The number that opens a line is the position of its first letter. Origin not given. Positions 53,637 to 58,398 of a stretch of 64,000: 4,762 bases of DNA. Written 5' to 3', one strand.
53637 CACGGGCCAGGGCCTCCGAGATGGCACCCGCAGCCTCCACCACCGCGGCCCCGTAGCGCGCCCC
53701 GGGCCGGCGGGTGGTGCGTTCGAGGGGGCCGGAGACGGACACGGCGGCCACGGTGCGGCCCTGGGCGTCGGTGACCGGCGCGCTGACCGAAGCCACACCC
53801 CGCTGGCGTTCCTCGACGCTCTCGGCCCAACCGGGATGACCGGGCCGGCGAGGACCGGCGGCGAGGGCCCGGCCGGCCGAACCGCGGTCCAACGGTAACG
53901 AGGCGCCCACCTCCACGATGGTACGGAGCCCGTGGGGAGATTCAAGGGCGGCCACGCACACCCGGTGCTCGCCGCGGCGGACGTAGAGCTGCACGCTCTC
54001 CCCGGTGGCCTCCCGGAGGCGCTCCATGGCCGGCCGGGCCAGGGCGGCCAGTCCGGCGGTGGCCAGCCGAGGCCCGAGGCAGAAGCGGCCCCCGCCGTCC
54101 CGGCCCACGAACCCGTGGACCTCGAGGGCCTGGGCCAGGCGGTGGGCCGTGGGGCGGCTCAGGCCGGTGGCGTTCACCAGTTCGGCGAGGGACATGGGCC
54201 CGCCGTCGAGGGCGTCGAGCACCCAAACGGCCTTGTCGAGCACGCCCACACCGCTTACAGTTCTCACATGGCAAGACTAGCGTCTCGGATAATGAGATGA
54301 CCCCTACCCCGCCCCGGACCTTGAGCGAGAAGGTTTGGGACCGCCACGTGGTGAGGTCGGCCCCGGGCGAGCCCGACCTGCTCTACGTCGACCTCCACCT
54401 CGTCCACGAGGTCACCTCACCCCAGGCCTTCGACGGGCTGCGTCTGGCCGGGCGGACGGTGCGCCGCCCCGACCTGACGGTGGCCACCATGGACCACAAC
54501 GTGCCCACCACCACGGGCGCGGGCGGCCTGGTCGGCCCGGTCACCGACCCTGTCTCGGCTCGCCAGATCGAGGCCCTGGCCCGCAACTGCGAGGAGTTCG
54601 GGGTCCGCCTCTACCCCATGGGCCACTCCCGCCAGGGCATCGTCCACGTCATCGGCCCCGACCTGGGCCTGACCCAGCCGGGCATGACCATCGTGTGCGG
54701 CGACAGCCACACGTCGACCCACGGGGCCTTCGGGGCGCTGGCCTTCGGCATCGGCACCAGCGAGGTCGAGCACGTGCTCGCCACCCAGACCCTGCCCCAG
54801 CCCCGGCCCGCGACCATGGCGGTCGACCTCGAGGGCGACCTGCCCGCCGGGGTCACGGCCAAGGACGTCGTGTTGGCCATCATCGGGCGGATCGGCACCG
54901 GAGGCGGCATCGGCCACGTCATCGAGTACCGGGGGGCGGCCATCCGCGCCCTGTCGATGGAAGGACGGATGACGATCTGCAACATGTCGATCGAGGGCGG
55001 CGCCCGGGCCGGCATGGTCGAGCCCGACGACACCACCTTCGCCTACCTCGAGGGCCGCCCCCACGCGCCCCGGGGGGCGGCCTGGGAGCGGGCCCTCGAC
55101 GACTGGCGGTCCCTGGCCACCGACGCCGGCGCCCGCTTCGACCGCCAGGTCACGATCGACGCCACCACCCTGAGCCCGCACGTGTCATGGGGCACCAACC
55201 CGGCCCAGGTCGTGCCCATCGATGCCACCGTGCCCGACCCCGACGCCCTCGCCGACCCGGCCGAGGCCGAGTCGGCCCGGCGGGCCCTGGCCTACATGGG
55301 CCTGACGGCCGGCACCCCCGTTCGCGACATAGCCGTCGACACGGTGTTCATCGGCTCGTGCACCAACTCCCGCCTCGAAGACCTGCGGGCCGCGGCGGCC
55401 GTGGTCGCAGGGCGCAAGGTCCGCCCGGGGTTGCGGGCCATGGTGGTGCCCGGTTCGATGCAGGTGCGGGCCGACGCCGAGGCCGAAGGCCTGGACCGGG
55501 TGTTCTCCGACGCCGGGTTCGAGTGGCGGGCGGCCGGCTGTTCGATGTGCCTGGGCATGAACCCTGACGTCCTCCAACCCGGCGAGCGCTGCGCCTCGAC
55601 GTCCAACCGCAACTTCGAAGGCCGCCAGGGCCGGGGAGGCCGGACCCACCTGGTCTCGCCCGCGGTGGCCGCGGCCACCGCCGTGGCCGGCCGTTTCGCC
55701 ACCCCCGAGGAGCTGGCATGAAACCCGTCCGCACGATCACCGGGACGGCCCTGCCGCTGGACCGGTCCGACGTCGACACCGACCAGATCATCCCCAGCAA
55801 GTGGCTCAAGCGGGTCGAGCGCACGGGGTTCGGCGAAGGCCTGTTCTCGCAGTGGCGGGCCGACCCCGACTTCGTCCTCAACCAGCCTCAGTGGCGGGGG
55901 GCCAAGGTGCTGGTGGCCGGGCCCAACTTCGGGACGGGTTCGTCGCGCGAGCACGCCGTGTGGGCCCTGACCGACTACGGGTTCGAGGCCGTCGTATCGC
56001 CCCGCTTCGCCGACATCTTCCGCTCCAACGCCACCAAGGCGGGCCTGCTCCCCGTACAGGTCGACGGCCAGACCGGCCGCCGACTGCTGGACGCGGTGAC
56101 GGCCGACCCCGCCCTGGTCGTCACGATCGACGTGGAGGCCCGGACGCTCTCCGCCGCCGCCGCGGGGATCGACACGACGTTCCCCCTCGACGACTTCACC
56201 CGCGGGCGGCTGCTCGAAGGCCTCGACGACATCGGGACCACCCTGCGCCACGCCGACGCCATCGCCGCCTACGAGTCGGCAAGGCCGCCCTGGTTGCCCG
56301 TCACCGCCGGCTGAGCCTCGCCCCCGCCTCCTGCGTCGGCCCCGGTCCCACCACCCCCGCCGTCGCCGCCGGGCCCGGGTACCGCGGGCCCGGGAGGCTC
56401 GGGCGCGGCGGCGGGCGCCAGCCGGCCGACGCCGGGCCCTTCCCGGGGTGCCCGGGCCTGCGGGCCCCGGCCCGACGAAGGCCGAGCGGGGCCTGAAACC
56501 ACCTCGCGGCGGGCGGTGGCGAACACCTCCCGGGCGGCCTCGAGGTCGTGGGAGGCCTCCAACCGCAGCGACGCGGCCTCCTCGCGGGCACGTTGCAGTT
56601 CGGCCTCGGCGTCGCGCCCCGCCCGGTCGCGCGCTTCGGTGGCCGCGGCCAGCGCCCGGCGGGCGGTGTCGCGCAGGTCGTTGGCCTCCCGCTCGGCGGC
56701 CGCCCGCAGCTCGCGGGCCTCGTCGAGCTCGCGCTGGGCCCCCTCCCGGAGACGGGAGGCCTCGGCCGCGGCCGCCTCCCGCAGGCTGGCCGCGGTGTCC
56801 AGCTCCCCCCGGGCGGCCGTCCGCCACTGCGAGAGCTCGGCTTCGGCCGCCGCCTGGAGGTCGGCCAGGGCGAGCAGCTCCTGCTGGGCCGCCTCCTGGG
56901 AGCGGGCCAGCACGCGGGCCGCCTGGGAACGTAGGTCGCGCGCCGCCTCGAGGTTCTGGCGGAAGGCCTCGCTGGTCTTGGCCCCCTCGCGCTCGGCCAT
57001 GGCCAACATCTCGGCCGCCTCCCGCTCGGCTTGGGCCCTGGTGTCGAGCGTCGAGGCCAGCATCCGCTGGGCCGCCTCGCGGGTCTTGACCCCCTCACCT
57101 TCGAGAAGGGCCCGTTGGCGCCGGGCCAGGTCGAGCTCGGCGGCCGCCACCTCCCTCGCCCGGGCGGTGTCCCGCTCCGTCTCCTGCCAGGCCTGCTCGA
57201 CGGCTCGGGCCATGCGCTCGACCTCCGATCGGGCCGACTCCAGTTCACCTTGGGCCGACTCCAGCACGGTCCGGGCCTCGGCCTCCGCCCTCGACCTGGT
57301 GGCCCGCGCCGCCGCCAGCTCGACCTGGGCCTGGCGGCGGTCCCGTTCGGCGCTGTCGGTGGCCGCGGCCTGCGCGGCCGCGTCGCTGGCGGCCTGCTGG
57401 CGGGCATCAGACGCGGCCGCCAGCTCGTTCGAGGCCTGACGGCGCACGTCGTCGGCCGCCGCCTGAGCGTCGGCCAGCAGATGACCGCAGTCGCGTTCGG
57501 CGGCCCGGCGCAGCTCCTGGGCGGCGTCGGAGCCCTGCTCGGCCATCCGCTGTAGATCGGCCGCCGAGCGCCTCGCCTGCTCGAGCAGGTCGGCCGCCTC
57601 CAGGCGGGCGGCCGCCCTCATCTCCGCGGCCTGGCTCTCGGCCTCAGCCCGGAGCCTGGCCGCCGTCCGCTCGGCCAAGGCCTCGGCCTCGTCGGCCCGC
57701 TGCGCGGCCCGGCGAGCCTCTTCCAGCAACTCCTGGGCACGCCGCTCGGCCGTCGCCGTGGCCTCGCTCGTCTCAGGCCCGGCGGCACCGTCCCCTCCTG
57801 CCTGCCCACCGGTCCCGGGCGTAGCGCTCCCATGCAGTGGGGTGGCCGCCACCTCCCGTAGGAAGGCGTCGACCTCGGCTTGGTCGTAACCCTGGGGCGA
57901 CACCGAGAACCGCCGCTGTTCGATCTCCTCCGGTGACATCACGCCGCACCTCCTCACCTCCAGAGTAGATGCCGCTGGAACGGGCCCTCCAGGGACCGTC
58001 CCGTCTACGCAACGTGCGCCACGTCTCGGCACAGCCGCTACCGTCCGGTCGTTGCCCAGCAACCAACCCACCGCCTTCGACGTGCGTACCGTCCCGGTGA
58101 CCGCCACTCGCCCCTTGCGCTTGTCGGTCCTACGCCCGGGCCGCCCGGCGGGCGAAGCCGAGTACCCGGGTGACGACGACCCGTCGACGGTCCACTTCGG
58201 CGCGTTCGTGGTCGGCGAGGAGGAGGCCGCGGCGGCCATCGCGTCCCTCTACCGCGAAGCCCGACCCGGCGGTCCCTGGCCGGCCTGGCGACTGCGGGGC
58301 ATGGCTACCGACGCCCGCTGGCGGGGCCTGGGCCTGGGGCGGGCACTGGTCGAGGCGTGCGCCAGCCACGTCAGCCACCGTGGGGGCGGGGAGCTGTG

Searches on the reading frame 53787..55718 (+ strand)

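Call 60: search_protein_families(library=pfam, proteins=[window:53787-55718:+], max_evalue=0.001)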
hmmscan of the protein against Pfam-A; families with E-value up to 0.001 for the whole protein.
window:53787-55718:+ (644 aa): 1 family
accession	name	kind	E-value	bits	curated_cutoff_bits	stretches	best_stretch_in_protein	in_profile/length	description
PF00330.25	Aconitase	-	5.3e-183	609.7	28.7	1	181-635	1-463/463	Aconitase family (aconitate hydratase)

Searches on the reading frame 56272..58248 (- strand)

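Call 60: search_protein_families(library=pfam, proteins=[window:56272-58248:-], max_evalue=0.001)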
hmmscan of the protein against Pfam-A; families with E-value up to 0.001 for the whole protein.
window:56272-58248:- (659 aa): 1 family
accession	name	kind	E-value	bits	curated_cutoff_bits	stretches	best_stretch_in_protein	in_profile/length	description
PF05103.18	DivIVA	-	2.5e-05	24.7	28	1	105-135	2-32/131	DivIVA protein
